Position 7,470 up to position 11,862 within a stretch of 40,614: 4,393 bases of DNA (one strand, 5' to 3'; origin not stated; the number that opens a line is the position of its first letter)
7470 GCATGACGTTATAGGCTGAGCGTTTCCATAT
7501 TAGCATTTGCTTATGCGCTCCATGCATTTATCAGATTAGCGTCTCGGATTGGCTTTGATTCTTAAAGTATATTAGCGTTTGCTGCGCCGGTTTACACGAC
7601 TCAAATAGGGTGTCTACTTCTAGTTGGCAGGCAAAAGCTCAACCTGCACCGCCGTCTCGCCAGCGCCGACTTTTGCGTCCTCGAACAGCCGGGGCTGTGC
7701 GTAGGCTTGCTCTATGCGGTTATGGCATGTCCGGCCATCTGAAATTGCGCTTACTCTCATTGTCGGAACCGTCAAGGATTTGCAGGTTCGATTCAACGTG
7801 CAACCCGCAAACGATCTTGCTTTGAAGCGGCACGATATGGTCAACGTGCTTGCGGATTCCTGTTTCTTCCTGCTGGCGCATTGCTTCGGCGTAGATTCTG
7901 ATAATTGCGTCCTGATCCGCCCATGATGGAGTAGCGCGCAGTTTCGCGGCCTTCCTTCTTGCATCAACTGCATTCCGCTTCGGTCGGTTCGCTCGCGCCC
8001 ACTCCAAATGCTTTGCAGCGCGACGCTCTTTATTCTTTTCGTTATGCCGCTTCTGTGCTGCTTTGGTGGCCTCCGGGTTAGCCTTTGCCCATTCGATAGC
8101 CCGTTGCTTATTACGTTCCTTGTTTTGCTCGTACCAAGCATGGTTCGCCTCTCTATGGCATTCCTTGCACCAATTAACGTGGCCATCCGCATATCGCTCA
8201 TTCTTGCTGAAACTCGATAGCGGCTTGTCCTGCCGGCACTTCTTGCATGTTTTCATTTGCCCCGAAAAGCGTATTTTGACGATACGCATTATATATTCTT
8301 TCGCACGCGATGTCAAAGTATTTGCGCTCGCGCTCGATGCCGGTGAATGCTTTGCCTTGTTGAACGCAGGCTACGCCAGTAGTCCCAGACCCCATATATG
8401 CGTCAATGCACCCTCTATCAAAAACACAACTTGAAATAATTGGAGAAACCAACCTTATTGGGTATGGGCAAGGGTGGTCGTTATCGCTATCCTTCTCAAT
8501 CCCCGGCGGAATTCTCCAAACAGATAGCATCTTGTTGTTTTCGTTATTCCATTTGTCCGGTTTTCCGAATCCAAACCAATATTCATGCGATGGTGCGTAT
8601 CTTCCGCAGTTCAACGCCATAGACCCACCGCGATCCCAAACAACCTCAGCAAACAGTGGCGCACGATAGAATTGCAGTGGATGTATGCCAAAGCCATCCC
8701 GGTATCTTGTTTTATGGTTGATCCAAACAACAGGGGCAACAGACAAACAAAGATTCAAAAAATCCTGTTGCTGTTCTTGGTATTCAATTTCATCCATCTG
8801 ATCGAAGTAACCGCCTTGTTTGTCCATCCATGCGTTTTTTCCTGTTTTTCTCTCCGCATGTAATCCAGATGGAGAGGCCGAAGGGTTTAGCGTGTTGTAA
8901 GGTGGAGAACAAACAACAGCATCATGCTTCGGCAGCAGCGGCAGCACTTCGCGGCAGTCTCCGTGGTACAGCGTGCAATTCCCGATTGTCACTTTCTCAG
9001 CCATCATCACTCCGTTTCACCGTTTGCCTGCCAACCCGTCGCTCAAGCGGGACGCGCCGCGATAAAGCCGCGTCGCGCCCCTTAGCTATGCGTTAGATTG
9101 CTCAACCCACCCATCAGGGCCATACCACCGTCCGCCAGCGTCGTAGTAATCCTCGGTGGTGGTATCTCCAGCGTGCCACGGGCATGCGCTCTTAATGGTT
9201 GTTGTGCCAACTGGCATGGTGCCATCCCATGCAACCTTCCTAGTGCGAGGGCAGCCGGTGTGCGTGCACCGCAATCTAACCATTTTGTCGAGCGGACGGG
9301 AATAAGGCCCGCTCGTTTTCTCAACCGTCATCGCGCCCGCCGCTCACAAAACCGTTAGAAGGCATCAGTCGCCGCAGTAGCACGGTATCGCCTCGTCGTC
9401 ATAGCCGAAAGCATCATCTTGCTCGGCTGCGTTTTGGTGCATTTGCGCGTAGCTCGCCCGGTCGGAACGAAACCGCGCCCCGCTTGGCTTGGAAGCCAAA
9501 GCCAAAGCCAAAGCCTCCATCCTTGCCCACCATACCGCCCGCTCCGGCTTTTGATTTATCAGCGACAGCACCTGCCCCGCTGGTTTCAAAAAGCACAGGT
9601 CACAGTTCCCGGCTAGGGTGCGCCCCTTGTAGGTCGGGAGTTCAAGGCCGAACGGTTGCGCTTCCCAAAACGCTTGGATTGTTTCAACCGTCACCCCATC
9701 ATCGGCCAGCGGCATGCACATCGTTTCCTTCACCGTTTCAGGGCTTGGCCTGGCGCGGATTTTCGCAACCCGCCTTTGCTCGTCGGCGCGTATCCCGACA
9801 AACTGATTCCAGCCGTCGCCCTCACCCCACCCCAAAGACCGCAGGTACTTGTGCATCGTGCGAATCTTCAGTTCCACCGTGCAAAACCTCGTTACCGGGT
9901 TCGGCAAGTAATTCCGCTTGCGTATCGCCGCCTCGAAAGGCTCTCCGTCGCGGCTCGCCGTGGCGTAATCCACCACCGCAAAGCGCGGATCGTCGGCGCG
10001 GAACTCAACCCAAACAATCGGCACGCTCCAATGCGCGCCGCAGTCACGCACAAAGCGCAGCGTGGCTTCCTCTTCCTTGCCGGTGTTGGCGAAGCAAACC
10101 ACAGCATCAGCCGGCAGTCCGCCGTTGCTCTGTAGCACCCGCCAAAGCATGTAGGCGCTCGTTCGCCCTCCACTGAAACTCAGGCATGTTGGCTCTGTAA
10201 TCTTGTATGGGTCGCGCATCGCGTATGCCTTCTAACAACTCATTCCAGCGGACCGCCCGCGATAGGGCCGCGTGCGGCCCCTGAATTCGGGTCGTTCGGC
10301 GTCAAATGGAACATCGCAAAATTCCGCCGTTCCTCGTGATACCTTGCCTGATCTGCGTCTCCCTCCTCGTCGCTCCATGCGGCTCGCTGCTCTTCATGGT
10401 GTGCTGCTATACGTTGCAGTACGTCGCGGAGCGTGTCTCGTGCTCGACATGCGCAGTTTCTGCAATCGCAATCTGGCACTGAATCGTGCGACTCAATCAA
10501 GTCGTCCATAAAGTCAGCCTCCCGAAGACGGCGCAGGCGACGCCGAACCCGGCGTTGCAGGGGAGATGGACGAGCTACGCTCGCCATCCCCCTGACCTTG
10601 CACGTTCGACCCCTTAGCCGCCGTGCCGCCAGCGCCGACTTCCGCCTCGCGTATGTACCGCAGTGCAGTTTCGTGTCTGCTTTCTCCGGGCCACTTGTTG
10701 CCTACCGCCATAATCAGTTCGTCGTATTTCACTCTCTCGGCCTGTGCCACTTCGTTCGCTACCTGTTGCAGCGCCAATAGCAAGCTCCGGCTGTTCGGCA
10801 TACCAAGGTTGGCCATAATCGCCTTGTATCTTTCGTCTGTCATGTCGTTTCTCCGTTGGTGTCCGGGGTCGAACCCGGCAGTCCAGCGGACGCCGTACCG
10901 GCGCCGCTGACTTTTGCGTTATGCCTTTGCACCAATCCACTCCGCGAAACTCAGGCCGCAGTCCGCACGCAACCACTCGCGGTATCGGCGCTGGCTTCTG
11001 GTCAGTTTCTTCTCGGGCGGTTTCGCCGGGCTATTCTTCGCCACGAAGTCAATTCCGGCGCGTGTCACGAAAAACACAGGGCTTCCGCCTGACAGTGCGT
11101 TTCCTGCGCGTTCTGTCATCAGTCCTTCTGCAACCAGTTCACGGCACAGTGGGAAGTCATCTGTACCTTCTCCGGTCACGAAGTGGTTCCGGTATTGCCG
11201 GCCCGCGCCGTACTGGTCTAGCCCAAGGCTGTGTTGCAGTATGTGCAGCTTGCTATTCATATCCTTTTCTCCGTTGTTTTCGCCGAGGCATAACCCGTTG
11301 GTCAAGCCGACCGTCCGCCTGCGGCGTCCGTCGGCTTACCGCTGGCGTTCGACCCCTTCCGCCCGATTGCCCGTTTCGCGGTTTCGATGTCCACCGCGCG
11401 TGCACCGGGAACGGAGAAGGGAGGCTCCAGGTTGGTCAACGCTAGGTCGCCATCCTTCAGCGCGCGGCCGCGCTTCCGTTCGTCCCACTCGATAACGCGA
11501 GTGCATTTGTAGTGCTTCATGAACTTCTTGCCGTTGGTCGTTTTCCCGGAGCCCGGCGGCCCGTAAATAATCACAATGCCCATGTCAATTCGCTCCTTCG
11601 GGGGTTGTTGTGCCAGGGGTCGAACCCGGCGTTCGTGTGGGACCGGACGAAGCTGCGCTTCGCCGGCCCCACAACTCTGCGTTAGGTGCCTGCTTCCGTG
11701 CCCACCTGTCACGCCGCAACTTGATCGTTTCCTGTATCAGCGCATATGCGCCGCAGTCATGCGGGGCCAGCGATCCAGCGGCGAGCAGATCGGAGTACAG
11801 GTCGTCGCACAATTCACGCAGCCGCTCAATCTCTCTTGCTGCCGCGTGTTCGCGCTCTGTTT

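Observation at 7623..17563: Each inter-repeat interval carries its own perfect terminal inverted complement, the signature of circularisable cassettes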

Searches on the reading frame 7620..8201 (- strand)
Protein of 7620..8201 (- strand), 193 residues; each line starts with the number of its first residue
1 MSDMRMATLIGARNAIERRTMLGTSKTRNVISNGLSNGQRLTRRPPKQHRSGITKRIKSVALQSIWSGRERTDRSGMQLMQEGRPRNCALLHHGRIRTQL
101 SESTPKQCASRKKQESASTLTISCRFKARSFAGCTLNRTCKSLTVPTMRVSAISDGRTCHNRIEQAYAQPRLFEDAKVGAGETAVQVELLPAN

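Call 10: search_protein_families(library=pfam, proteins=[window:7620-8201:-], max_evalue=0.01)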
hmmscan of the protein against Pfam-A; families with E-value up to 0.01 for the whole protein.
window:7620-8201:- (193 aa): 0 families

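Call 36: search_protein_families(library=phrogs, proteins=[window:7620-8201:-], max_evalue=0.001)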
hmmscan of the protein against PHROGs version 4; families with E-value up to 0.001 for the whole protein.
window:7620-8201:- (193 aa): 0 families

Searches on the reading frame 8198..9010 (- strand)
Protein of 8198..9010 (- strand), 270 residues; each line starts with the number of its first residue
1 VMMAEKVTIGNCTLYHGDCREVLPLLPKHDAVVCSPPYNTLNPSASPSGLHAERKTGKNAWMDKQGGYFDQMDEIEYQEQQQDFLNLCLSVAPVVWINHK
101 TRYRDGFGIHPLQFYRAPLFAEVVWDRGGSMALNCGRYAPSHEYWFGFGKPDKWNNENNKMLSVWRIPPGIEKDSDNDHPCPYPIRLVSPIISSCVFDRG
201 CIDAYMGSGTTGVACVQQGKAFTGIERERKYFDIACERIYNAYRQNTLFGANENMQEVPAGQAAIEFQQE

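Call 10: search_protein_families(library=pfam, proteins=[window:8198-9010:-], max_evalue=0.01)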
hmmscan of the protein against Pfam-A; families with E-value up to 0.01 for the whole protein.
window:8198-9010:- (270 aa): 1 family
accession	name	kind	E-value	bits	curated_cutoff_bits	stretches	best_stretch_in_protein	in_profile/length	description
PF01555.25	N6_N4_Mtase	-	1.3e-18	68.2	26.7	1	30-235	2-219/221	DNA methylase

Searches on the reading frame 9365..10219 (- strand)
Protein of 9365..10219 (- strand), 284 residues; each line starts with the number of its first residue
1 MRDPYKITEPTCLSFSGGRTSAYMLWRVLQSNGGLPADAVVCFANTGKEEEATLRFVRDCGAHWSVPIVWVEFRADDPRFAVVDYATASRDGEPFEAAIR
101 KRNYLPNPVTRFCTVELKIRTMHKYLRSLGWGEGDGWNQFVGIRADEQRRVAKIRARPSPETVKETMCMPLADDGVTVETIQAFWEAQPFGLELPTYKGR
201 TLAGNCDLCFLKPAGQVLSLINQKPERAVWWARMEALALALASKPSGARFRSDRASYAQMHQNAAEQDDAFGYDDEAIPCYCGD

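Call 10: search_protein_families(library=pfam, proteins=[window:9365-10219:-], max_evalue=0.01)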
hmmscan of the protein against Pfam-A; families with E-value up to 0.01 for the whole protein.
window:9365-10219:- (284 aa): 1 family
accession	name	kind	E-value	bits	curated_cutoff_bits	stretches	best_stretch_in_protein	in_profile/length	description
PF01507.26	PAPS_reduct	-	0.0039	17.7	22.5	1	12-171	3-137/175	Phosphoadenosine phosphosulfate reductase domain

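Call 36: search_protein_families(library=phrogs, proteins=[window:9365-10219:-], max_evalue=0.001)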
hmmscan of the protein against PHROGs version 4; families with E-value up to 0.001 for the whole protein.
window:9365-10219:- (284 aa): 3 families
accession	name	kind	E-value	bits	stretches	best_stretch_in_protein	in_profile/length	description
phrog_424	-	moron, auxiliary metabolic gene and host takeover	3e-48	165.9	1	3-246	155-376/460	phosphoadenosine phosphosulfate reductase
phrog_33262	-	moron, auxiliary metabolic gene and host takeover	9.4e-14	51.7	1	14-228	6-205/495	phosphoadenosine phosphosulfate reductase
phrog_15238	-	unknown function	2.4e-06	28.6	0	13-60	16-60/215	-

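Call 55: find_related_loci(query=window:9365-10219:-, collection=viral_contigs, flank=4000)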
Query window:9365-10219:- (284 aa) in viral_contigs; peptide patterns used: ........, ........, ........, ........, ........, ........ (x = any residue, [..] = any of these).
27 stretches matched a pattern; 26 encode a relative of the query (tblastn E <= 1e-3); 26 distinct loci.
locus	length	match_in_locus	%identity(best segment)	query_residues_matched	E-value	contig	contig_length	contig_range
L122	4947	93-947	94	1-284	0e+0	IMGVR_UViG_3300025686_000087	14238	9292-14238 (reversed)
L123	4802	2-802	79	16-284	1e-140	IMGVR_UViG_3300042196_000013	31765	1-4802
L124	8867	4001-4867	70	1-284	2e-132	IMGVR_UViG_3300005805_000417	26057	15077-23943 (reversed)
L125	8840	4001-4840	68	1-284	9e-129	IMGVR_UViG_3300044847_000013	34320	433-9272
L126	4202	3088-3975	70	2-284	8e-128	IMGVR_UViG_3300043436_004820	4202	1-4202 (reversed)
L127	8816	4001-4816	67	3-284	4e-124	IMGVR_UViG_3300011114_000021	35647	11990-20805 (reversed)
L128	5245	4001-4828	66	3-284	7e-124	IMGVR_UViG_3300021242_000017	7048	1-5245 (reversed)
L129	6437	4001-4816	67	3-284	2e-123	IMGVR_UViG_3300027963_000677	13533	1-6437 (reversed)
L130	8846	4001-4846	60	1-284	3e-115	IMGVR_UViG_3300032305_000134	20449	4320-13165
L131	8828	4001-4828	61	2-284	5e-109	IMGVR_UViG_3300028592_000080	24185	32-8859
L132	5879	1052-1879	61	2-284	5e-109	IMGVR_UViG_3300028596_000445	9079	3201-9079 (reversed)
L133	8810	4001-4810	61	3-284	3e-108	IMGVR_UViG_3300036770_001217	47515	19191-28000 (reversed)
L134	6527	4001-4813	59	1-284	6e-108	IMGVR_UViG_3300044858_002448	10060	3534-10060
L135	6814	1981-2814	58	1-284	2e-106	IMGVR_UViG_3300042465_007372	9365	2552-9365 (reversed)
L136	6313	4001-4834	58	1-284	2e-106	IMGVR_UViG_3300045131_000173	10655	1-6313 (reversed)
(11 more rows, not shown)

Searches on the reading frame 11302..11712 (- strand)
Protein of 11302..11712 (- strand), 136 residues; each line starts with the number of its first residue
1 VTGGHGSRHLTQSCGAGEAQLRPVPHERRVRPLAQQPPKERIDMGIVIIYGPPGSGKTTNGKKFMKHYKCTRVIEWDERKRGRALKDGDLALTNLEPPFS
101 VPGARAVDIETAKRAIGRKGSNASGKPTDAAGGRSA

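Call 10: search_protein_families(library=pfam, proteins=[window:11302-11712:-], max_evalue=0.01)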
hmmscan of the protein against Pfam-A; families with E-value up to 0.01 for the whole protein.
window:11302-11712:- (136 aa): 6 families
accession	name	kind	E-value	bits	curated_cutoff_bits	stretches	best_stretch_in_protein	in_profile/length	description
PF20720.3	nSTAND3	-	0.00051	20.2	27.2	1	45-70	18-43/155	Novel STAND NTPase 3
PF13401.12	AAA_22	-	0.0014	19.4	27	1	45-74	6-37/130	AAA domain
PF13671.12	AAA_33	-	0.0023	18.7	27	1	47-87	2-42/143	AAA domain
PF13238.12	AAA_18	-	0.0035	18.2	29.4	1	47-97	1-44/128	AAA domain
PF13479.12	AAA_24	-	0.0051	17.1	27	1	47-69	5-23/195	AAA domain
PF13191.12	AAA_16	-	0.0053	17.7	32.6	1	41-69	23-49/167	AAA ATPase domain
